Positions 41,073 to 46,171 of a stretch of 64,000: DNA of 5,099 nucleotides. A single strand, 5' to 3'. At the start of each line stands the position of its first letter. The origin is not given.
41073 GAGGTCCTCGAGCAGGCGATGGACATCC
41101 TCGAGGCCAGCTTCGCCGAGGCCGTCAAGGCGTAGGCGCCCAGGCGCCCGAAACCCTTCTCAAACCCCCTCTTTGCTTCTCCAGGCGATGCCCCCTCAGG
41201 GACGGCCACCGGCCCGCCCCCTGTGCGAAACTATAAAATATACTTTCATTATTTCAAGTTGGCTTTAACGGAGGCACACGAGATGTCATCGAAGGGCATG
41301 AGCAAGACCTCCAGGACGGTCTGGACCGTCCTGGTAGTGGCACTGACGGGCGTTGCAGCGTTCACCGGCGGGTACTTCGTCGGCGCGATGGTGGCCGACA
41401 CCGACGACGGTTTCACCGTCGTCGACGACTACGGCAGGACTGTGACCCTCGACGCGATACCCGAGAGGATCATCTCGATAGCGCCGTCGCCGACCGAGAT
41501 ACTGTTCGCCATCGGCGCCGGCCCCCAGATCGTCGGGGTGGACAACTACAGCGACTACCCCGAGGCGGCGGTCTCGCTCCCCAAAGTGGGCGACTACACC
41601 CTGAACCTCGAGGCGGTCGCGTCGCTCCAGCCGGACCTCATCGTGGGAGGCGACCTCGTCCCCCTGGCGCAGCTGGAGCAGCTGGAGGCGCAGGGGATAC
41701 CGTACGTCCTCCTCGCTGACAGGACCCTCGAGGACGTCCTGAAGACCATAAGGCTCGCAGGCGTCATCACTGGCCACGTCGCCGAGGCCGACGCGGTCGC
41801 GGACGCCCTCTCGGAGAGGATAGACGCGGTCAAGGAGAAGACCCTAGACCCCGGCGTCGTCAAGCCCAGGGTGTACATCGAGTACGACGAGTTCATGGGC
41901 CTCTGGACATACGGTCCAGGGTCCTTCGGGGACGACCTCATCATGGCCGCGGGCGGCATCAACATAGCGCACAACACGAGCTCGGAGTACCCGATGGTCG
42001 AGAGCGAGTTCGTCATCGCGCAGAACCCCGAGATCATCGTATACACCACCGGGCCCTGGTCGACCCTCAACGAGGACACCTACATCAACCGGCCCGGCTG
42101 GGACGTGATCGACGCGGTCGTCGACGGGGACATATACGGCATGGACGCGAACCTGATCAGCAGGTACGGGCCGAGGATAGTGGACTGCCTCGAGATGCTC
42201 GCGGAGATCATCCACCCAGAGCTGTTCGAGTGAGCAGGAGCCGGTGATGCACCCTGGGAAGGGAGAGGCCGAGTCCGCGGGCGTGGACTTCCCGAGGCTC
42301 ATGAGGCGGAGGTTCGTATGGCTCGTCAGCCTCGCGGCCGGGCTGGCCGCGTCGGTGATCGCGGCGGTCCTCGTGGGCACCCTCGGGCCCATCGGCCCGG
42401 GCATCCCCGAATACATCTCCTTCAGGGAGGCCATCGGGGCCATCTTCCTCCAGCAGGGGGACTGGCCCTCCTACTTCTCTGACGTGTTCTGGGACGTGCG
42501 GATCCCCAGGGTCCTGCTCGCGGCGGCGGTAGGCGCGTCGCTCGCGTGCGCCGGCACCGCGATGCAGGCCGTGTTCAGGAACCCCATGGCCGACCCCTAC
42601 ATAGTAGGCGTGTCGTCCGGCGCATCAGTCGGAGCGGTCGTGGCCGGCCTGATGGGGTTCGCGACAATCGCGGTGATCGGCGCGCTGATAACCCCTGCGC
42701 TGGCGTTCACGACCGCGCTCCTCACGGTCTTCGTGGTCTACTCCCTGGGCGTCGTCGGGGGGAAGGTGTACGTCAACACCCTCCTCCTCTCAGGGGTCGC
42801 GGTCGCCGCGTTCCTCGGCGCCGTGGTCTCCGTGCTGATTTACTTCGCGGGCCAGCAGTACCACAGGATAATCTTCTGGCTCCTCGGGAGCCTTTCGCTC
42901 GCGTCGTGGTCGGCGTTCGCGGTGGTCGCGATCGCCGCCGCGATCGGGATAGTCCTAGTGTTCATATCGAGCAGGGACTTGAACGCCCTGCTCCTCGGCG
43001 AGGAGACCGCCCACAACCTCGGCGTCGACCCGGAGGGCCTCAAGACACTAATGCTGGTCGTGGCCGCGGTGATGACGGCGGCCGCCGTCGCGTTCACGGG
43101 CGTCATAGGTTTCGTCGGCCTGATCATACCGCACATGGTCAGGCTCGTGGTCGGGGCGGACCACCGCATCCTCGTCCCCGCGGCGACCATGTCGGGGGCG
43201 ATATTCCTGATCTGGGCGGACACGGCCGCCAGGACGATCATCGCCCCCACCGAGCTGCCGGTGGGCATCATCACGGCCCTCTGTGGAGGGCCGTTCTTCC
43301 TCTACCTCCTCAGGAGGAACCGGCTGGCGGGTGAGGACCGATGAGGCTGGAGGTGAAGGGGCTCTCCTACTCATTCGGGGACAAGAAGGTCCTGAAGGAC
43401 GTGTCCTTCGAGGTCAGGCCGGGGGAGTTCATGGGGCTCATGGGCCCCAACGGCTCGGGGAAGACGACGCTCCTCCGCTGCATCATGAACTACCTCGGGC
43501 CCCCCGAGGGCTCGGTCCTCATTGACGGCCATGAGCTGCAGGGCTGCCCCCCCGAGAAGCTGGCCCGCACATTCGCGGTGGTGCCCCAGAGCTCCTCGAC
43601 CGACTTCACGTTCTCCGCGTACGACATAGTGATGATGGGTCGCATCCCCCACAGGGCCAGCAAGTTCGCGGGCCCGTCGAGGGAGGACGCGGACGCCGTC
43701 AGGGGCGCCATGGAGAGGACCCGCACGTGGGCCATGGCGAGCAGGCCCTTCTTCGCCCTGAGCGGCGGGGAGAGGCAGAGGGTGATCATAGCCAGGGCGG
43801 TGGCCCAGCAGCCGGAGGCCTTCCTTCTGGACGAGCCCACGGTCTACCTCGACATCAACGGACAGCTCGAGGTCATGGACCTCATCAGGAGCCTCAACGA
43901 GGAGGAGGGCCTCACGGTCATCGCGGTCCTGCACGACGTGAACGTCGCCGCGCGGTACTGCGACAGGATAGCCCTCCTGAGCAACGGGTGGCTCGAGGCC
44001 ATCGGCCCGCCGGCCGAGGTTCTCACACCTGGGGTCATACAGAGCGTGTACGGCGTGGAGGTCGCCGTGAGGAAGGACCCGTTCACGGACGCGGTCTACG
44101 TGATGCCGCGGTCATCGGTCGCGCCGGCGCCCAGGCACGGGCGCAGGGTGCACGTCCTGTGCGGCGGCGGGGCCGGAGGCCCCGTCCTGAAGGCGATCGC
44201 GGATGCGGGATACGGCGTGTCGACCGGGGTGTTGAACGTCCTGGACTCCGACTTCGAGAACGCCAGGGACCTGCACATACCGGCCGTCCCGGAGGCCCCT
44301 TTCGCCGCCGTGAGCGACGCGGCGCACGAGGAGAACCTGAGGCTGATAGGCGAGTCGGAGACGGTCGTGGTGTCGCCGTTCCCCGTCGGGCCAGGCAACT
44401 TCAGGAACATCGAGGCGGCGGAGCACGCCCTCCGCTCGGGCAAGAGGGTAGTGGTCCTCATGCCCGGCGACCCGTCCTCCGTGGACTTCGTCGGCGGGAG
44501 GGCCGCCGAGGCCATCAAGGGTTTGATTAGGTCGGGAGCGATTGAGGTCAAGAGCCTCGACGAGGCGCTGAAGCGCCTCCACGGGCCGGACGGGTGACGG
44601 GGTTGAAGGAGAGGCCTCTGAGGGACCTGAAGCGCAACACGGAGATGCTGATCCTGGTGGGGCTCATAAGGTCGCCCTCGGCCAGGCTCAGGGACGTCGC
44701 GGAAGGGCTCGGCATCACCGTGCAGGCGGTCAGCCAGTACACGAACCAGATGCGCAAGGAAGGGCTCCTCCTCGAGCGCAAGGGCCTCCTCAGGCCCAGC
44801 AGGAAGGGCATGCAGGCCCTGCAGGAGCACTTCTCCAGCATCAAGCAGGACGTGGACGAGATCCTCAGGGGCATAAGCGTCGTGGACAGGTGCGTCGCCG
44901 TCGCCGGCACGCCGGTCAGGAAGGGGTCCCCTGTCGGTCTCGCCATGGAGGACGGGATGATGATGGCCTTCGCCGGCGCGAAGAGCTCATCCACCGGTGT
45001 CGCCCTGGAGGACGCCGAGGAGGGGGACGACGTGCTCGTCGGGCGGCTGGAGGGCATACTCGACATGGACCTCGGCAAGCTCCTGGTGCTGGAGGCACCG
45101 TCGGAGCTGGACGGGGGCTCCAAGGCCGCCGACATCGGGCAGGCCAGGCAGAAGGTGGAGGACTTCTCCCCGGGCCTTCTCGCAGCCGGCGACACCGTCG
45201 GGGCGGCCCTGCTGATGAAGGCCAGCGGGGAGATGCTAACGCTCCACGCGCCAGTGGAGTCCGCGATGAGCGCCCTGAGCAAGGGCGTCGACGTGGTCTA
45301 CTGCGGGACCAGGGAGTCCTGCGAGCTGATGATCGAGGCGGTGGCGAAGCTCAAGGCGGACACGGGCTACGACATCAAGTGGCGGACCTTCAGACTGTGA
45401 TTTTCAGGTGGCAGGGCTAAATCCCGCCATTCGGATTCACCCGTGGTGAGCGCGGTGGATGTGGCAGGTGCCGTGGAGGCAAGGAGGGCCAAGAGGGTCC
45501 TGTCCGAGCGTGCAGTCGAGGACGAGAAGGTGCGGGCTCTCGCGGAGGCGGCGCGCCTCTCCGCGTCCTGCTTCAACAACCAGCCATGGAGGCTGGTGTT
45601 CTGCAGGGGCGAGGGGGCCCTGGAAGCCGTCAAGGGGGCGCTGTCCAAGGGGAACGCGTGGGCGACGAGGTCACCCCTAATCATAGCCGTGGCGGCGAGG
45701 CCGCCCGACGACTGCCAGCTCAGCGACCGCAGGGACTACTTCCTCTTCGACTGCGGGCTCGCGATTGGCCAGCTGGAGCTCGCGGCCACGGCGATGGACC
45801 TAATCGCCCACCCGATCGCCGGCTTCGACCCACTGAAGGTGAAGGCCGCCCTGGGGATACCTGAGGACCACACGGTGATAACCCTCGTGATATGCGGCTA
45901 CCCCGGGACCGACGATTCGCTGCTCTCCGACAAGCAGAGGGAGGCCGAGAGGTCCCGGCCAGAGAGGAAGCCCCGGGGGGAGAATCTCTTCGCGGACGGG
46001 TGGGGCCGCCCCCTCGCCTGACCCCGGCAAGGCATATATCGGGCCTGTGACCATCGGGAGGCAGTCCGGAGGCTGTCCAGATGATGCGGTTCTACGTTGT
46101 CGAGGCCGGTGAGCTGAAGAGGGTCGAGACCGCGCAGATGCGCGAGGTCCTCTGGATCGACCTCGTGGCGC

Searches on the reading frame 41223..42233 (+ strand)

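Call 29: search_protein_families(library=pfam, proteins=[window:41223-42233:+], max_evalue=0.00001)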
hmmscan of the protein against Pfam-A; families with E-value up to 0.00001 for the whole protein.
window:41223-42233:+ (336 aa): 1 family
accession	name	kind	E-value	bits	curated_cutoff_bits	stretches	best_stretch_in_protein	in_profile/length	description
PF01497.23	Peripla_BP_2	-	4e-30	105.4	27.5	1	83-310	1-234/235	Periplasmic binding protein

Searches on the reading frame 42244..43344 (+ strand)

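Call 30: search_protein_families(library=pfam, proteins=[window:42244-43344:+], max_evalue=0.00001)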
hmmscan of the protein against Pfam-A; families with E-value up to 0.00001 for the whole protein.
window:42244-43344:+ (366 aa): 1 family
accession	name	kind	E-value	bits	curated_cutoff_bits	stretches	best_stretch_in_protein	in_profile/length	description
PF01032.23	FecCD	-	1e-89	301.1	26.5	1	59-358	18-311/311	FecCD transport family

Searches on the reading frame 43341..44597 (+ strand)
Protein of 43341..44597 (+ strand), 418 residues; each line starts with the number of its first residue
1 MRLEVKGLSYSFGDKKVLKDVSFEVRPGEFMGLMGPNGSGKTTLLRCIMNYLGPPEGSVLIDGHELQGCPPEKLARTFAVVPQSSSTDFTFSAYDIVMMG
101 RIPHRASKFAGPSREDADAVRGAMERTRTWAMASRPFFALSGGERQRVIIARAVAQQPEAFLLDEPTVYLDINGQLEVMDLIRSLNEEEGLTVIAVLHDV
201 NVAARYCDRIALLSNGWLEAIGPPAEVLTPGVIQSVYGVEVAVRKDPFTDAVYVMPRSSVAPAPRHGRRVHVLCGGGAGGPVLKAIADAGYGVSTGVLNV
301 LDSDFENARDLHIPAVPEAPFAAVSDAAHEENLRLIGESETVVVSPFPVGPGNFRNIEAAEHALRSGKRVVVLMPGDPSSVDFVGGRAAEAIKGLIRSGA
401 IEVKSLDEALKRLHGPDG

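Call 30: search_protein_families(library=pfam, proteins=[window:43341-44597:+], max_evalue=0.00001)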
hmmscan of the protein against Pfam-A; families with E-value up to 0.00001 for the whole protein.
window:43341-44597:+ (418 aa): 3 families
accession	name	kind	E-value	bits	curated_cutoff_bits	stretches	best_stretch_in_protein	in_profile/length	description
PF00005.33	ABC_tran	-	1.4e-30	107.1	25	1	18-167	1-136/137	ABC transporter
PF13304.12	AAA_21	-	3.7e-06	27.7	27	0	30-48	1-19/304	AAA domain, putative AbiEii toxin, Type IV TA system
PF02463.25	SMC_N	-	8.4e-06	25.8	40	0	29-54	25-50/220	RecF/RecN/SMC N terminal domain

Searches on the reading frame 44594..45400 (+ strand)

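Call 30: search_protein_families(library=pfam, proteins=[window:44594-45400:+], max_evalue=0.00001)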
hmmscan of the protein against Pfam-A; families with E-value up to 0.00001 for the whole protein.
window:44594-45400:+ (268 aa): 1 family
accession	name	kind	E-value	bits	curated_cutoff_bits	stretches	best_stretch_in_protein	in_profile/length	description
PF25211.1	DUF7839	-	4.3e-06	27.3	27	0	157-249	1-91/101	Domain of unknown function (DUF7839)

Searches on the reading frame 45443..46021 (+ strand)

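Call 79: search_protein_families(library=pfam, proteins=[window:45443-46021:+], max_evalue=0.0001)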
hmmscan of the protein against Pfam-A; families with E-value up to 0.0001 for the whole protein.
window:45443-46021:+ (192 aa): 1 family
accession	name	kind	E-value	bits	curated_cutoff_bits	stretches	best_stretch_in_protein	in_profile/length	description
PF00881.29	Nitroreductase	-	5.9e-18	66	23.5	1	12-153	2-167/167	Nitroreductase family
